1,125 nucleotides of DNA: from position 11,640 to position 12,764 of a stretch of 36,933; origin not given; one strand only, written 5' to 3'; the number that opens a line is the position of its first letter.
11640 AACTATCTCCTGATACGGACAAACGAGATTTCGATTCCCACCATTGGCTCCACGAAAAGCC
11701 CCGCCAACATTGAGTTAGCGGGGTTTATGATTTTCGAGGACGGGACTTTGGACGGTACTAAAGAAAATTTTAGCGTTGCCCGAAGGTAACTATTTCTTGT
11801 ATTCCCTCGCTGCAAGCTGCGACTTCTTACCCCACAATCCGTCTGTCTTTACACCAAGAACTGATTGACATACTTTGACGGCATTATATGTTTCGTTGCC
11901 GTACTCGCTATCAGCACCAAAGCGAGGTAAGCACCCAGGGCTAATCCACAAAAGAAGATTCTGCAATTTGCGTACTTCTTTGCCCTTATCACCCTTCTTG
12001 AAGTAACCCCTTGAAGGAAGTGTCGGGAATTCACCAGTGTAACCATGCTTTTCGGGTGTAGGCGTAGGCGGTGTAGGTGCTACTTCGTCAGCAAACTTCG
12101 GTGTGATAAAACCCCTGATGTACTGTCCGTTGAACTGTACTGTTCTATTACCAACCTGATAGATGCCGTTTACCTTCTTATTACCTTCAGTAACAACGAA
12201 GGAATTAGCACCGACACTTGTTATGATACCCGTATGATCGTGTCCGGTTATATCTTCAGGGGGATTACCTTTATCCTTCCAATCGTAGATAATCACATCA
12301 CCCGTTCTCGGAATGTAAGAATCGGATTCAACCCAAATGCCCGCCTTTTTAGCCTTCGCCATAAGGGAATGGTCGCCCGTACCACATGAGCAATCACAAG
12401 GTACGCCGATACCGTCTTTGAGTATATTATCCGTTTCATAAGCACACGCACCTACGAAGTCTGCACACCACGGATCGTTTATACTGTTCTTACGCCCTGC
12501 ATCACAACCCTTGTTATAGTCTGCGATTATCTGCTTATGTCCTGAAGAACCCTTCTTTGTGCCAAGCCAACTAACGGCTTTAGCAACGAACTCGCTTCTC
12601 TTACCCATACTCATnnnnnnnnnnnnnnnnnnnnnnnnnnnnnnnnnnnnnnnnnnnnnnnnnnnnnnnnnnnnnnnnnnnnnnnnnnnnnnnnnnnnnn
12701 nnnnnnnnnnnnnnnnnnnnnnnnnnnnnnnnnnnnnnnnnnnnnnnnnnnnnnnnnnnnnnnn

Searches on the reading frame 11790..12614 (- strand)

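Call 12: search_protein_families(library=phrogs, proteins=[window:11790-12614:-], max_evalue=0.001)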
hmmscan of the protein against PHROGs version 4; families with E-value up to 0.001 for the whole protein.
window:11790-12614:- (274 aa): 7 families
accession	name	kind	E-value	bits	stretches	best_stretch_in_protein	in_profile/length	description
phrog_21357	-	lysis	6.8e-15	56.1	1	8-178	6-164/225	endolysin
phrog_1493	-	lysis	5.8e-10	39.9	1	169-270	213-306/394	endolysin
phrog_2649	-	lysis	1.2e-08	36.2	1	184-271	153-237/261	endolysin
phrog_9589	-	lysis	1.8e-08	35.6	1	10-182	8-165/281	endolysin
phrog_17214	-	lysis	7.8e-06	26.8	1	197-266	237-309/322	endolysin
phrog_1224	-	head and packaging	1.7e-05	25.3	1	206-270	5-65/438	endolysin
phrog_7887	-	lysis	0.00037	21.2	1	93-190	65-157/238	endolysin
